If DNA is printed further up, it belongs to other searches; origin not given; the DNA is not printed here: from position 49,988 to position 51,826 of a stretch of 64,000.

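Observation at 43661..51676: RavA-like AAA+ ATPase in a tightly packed seven-gene cluster with two unassignable partner proteins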

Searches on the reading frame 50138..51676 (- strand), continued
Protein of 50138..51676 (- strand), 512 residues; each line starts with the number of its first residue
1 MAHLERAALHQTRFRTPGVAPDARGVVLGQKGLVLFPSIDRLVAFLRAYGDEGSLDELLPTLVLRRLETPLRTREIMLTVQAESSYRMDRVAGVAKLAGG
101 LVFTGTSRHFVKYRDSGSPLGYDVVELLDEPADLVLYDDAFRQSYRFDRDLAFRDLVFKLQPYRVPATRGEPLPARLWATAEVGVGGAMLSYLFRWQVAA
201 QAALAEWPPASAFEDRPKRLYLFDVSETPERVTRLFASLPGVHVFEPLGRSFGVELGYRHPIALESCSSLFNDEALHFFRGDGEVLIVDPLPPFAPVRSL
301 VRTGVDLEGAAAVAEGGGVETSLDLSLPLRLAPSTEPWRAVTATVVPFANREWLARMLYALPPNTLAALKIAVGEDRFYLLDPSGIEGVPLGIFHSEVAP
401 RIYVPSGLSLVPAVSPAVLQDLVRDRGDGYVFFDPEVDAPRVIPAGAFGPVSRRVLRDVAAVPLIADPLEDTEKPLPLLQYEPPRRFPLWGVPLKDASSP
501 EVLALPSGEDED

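Call 34: find_related_loci(query=A1, collection=genome_contigs, flank=10000)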
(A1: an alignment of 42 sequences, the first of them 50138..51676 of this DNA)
Query A1 (512 aa) in genome_contigs; peptide patterns used: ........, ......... (x = any residue, [..] = any of these).
64 stretches matched a pattern; 58 encode a relative of the query (tblastn E <= 1e-3); 58 distinct loci.
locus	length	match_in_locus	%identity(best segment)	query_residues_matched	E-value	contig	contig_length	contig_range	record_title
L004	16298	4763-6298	98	1-512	0e+0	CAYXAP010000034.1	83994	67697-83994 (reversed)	MAG TPA_asm: uncultured Sandaracinus sp. isolate SRP321284_co1_170 genome assembly, contig: NODE_303_length_83994_cov_18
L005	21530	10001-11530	90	1-510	0e+0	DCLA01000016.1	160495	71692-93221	MAG TPA_asm: Myxococcales bacterium UBA1660 UBA1660_contig_1524, whole genome shotgun sequence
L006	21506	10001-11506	77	4-501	0e+0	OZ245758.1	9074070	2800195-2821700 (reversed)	MAG: Polyangiales bacterium isolate 1b4c1a86-0460-4abd-8bdf-cdfbe91d77c6 genome assembly, chromosome: 1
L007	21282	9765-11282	77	4-511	0e+0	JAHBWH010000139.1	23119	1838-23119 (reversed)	MAG: Myxococcales bacterium isolate ACE_MYX12 MYX12_139, whole genome shotgun sequence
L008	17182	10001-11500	76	4-496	0e+0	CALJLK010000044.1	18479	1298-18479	MAG TPA_asm: uncultured Sandaracinus sp. isolate SRR1506987_bin.180_CONCOCT_v1.1_MAG genome assembly, contig: ERZ761602.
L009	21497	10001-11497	79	4-497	0e+0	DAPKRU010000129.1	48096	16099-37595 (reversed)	MAG TPA_asm: Polyangiaceae bacterium LLY-WYZ-15_(1-7) isolate LLY-WYZ-15_3 k141_1437359, whole genome shotgun sequence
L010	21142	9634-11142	76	2-496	0e+0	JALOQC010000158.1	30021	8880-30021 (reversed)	MAG: Myxococcota bacterium isolate Prado145 scaffold_8276, whole genome shotgun sequence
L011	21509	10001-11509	74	4-501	0e+0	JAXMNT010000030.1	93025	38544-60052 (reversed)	MAG: Deltaproteobacteria bacterium isolate EC_MBin.16 ECX_331CoAssmbCtg, whole genome shotgun sequence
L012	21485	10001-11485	73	4-499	0e+0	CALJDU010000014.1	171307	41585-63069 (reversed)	MAG: uncultured bacterium isolate R4_Bin_MAXBIN__061_1 genome assembly, contig: c_000000957248, whole genome shotgun seq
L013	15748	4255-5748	74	4-498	0e+0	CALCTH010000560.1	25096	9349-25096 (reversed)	MAG TPA_asm: uncultured Myxococcales bacterium isolate SRR3401483_bin.95_CONCOCT_v1.1_MAG genome assembly, contig: ERZ17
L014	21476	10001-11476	73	4-496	0e+0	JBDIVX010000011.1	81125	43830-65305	MAG: Polyangiales bacterium isolate Bin_29 NODE_189_length_81125_cov_7.539174, whole genome shotgun sequence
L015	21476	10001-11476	70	4-496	0e+0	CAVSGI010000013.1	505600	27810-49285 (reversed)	MAG: uncultured delta proteobacterium isolate MFD05684.bin.2.251 genome assembly, contig: contig_51060, whole genome sho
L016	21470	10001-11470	70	4-493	0e+0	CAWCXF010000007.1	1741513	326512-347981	MAG: uncultured Alphaproteobacteria bacterium isolate MFD03250.bin.1.121 genome assembly, contig: contig_3743, whole gen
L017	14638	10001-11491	69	4-501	0e+0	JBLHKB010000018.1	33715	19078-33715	MAG: Polyangiales bacterium isolate 3300054698_34 Ga0535670_0001500, whole genome shotgun sequence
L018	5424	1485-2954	69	4-493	0e+0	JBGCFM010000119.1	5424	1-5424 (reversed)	MAG: Polyangiales bacterium isolate SGMAG-21 contig119, whole genome shotgun sequence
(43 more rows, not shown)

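Call 45: search_protein_representatives(alignment_id=A1)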
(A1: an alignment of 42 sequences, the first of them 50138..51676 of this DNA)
Query: 42 sequences, 504 profile positions. Proteins with E-value up to 0.001 (for the whole library): 498; up to 1e-10: 405; up to 1e-30: 195. The best 150 are listed.
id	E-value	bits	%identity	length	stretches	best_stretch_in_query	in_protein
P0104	1.3e-259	878.5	-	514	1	1-499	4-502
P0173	5.1e-172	589.5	-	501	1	1-495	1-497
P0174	3.6e-169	580.1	-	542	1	6-497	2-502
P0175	3.2e-166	570.3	-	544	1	1-500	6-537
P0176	1.6e-158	544.9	-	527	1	15-492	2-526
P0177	2.2e-156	537.9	-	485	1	15-497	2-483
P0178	1.2e-150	518.9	-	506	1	1-496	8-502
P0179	1.9e-150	518.3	-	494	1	7-496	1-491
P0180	1.7e-144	498.7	-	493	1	1-484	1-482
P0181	2.2e-137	475.2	-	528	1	1-475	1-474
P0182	1.2e-135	469.5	-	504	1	1-480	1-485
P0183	1.6e-134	465.7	-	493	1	18-501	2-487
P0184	1.2e-130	453.0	-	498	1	1-494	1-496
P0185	6.4e-125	434.1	-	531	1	1-493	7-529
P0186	7.3e-125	433.9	-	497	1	7-486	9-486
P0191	3.4e-116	405.3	-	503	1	1-499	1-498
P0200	1.2e-107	377.1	-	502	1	1-493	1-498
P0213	3.1e-95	336.1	-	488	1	1-489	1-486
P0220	2.9e-93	329.6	-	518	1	1-468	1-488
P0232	5.5e-88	312.2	-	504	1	1-490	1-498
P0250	2.1e-78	280.6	-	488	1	2-492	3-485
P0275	2.3e-66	240.9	-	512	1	1-492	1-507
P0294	6.3e-56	206.5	-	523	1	1-495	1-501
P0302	2.7e-51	191.2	-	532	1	2-491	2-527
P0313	6.0e-46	173.6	-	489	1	12-458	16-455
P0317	4.2e-44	167.5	-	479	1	2-490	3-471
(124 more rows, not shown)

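Call 46: search_protein_families(library=pfam, proteins=[P0175, P0185, P0200, P0220, P0250, P0275, P0294, P0302, P0313, P0317], max_evalue=0.1)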
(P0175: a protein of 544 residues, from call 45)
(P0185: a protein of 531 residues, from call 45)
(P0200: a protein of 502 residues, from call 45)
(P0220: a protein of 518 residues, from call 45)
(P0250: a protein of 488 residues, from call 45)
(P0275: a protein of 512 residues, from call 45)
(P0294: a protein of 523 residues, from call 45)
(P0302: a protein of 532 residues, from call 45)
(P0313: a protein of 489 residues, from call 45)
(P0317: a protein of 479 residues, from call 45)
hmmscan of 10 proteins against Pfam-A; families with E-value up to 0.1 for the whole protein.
P0175 (544 aa): 2 families
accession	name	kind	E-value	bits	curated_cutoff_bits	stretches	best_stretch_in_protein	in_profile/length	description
PF20005.5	fvmX7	-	9.4e-08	31.9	24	1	157-440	79-369/421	FtsH ternary system domain X7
PF19918.4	bpX2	-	0.0084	16.3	23.6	1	344-454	103-207/227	MoxR-vWA-beta-propeller ternary system domain bpX2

P0185 (531 aa): 0 families

P0200 (502 aa): 2 families
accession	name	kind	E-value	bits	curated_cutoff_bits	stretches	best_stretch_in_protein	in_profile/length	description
PF20005.5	fvmX7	-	1.6e-10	41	24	1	184-439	110-383/421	FtsH ternary system domain X7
PF19918.4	bpX2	-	0.0052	17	23.6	1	403-456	171-224/227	MoxR-vWA-beta-propeller ternary system domain bpX2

P0220 (518 aa): 1 family
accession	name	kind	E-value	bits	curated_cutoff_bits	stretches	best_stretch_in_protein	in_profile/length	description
PF19918.4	bpX2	-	0.0053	17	23.6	1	350-470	109-223/227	MoxR-vWA-beta-propeller ternary system domain bpX2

P0250 (488 aa): 2 families
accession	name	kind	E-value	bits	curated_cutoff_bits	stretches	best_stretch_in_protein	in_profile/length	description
PF20005.5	fvmX7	-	2.8e-08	33.6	24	1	211-453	158-407/421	FtsH ternary system domain X7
PF19918.4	bpX2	-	0.00066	19.9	23.6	1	388-442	169-223/227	MoxR-vWA-beta-propeller ternary system domain bpX2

P0275 (512 aa): 1 family
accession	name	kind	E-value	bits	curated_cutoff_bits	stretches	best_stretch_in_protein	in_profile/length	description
PF19918.4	bpX2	-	7.1e-05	23.1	23.6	1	299-429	66-192/227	MoxR-vWA-beta-propeller ternary system domain bpX2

P0294 (523 aa): 3 families
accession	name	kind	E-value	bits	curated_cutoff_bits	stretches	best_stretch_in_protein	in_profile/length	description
PF19918.4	bpX2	-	3.7e-06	27.3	23.6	1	404-456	171-223/227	MoxR-vWA-beta-propeller ternary system domain bpX2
PF19919.4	bpX3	-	0.086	12.9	27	0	368-428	45-106/174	MoxR-vWA-beta-propeller ternary system domain bpX3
PF23658.1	PDZ_CPAF_rel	-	0.094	13.2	27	0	61-105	35-79/120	CPAF-like PDZ domain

P0302 (532 aa): 0 families

P0313 (489 aa): 1 family
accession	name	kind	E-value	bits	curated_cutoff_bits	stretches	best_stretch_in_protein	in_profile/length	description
PF19921.4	bpX5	-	0.00024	21.2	27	1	341-456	19-134/135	MoxR-vWA-beta-propeller ternary system domain bpX5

P0317 (479 aa): 0 families

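Call 47: list_cluster_members(proteins=[P0173, P0180, P0191, P0200, P0213, P0232, P0250, P0275, P0302, P0317])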
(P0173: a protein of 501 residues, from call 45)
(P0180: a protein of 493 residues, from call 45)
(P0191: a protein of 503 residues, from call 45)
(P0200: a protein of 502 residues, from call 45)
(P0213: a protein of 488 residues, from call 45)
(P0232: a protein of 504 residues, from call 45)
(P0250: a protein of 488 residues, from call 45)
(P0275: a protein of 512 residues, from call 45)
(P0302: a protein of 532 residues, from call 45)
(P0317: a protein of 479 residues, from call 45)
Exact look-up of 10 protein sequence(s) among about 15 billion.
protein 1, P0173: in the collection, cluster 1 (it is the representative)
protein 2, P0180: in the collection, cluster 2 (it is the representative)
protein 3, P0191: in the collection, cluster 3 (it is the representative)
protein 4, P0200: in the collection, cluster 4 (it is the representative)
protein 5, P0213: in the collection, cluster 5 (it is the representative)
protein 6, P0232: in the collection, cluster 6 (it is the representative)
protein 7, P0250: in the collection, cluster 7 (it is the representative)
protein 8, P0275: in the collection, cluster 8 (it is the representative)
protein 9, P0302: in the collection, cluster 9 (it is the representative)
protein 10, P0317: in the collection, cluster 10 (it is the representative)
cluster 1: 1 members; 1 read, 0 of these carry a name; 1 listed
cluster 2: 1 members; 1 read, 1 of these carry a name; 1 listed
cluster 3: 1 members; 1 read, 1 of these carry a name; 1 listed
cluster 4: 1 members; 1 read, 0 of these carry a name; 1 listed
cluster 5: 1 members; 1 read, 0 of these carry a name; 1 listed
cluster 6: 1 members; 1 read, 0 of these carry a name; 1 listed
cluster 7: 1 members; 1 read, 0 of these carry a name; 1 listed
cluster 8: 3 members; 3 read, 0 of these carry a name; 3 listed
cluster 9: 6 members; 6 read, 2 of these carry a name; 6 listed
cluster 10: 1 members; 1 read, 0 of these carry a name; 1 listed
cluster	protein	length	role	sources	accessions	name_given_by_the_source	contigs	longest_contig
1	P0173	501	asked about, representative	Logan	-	-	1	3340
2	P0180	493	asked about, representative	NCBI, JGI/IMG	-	hypothetical protein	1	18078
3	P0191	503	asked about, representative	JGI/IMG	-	hypothetical protein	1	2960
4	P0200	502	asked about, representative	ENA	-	-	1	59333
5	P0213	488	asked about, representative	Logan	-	-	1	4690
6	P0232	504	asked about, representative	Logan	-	-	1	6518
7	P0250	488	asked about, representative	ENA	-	-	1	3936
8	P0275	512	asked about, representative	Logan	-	-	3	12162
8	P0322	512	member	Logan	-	-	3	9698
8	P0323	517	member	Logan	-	-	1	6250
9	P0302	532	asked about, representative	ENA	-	-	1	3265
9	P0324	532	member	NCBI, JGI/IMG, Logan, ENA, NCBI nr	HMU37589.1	MAG TPA: hypothetical protein PKE31_01125 [Pseudomonadota bacterium] | hypothetical protein [Pseudomonadota bacterium]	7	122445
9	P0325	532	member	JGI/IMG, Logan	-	hypothetical protein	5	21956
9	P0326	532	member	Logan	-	-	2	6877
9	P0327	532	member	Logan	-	-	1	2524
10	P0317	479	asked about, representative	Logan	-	-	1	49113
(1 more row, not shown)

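Call 48: find_encoding_contigs(protein=P0200, flank=10000, max_places=1)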
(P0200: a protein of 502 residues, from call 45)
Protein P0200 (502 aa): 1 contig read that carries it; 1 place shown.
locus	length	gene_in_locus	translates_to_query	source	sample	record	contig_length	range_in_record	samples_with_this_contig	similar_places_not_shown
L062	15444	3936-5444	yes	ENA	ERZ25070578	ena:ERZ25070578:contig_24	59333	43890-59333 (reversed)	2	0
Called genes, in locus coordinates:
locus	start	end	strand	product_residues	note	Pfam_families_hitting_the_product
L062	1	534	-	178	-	?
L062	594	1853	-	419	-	PF00069:Pkinase, PF07714:PK_Tyr_Ser-Thr, PF12248:Methyltransf_FA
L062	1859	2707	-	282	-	PF13432:TPR_16 (weak)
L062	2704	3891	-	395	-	PF16697:Yop-YscD_cpl, PF00498:FHA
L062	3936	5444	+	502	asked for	PF20005:fvmX7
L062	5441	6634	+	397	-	-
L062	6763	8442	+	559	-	-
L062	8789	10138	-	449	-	PF00158:Sigma54_activat, PF01078:Mg_chelatase (faint), PF14532:Sigma54_activ_2, PF07728:AAA_5, PF25601:AAA_lid_14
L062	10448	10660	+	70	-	-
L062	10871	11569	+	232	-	-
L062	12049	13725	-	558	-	PF13231:PMT_2, PF02366:PMT (weak), PF13431:TPR_17 (faint), PF07719:TPR_2 (faint), PF13371:TPR_9 (faint), PF13428:TPR_14 (faint), PF13424:TPR_12 (weak), PF13432:TPR_16, +3 more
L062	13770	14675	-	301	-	-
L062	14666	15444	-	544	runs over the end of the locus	-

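Call 49: find_encoding_contigs(protein=P0324, flank=10000, max_places=1)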
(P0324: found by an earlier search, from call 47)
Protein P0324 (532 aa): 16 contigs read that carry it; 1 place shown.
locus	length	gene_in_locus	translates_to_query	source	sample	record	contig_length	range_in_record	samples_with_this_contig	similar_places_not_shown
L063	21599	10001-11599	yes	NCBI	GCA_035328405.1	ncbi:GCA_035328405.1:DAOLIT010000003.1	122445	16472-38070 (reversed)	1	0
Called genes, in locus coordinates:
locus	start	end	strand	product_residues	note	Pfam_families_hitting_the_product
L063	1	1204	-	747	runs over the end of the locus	PF01627:Hpt, PF02518:HATPase_c, PF01584:CheW, PF00072:Response_reg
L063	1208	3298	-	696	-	PF02743:dCache_1, PF00672:HAMP, PF00015:MCPsignal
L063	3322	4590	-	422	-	PF13433:Peripla_BP_5, PF13458:Peripla_BP_6, PF01094:ANF_receptor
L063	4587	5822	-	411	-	PF00015:MCPsignal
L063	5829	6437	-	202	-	PF01584:CheW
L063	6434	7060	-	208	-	PF01584:CheW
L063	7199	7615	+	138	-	PF00072:Response_reg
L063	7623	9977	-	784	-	PF00082:Peptidase_S8, PF02225:PA (weak), PF00082:Peptidase_S8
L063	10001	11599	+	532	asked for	-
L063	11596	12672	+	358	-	-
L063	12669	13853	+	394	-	PF20030:bpMoxR, PF01078:Mg_chelatase (faint), PF00004:AAA (weak), PF07726:AAA_3, PF07728:AAA_5, PF17868:AAA_lid_8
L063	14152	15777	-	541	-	PF01565:FAD_binding_4, PF02913:FAD-oxidase_C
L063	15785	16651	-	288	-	PF00106:adh_short, PF08659:KR, PF13561:adh_short_C2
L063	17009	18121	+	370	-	PF19559:DUF6081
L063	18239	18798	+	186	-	-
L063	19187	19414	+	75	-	-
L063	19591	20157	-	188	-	-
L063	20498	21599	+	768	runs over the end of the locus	PF01839:FG-GAP (faint), PF13517:FG-GAP_3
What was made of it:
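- One distant locus (L063) has G1-G2-MoxR followed by convergent, unrelated genes (call 49).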

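Call 53: find_encoding_contigs(protein=P0317, flank=10000, max_places=1)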
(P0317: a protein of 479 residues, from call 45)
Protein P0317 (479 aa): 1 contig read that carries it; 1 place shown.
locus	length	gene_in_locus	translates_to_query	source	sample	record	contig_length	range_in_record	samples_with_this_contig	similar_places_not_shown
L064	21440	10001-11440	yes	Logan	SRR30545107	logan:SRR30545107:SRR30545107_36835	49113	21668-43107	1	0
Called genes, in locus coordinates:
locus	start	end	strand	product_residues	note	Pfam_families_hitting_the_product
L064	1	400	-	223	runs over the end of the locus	PF00578:AhpC-TSA (weak), PF02630:SCO1-SenC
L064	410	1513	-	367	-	-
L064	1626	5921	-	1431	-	PF00069:Pkinase, PF07714:PK_Tyr_Ser-Thr, PF00515:TPR_1 (faint), PF13176:TPR_7 (faint), PF13191:AAA_16, PF17874:TPR_MalT, PF13424:TPR_12, PF14559:TPR_19 (weak), +4 more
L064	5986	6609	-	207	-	PF12248:Methyltransf_FA (weak)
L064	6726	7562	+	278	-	PF00929:RNase_T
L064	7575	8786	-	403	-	PF00069:Pkinase, PF07714:PK_Tyr_Ser-Thr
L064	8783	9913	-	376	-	PF16697:Yop-YscD_cpl (weak), PF00498:FHA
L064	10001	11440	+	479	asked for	-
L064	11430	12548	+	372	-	-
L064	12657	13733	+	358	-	PF00004:AAA (weak), PF07726:AAA_3, PF07728:AAA_5, PF20030:bpMoxR, PF17868:AAA_lid_8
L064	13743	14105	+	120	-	PF00072:Response_reg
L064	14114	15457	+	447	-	-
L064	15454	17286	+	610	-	PF13646:HEAT_2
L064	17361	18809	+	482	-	PF00478:IMPDH, PF00571:CBS, PF03060:NMO (weak), PF01070:FMN_dh (weak)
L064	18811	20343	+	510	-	PF00117:GATase, PF07722:Peptidase_C26, PF02540:NAD_synthase (weak), PF00958:GMP_synt_C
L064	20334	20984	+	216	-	-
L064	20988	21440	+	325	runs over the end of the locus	-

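Call 54: find_encoding_contigs(protein=P0313, flank=10000, max_places=1)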
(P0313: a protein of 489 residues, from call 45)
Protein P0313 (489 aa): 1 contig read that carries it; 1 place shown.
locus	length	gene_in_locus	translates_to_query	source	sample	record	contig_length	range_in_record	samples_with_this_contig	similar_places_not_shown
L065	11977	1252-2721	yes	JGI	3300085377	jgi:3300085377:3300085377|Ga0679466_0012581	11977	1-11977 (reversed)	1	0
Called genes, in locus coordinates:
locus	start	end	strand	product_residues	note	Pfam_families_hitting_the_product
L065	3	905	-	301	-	?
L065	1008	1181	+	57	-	-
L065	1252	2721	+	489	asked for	-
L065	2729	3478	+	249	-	-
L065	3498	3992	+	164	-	PF02639:DUF188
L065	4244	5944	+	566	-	PF01425:Amidase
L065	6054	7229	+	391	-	PF22020:RlmL_1st, PF01170:UPF0020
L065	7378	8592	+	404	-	PF20030:bpMoxR, PF00004:AAA (weak), PF07726:AAA_3 (faint), PF07728:AAA_5, PF17868:AAA_lid_8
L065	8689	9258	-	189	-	-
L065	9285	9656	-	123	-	-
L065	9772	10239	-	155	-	-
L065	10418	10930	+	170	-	-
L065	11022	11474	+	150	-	PF01575:MaoC_dehydratas, PF13452:FAS1_DH_region (faint)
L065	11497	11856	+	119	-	PF00072:Response_reg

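Call 55: find_encoding_contigs(protein=P0294, flank=10000, max_places=1)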
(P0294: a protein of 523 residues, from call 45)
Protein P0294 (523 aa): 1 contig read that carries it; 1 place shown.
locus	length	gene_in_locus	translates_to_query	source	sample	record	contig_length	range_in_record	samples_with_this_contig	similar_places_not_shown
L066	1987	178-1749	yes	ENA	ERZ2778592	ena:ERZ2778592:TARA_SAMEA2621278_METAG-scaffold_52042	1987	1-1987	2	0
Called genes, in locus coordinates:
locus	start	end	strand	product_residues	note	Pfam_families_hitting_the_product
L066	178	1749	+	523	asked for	PF19918:BpX2_N (weak)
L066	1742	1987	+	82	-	?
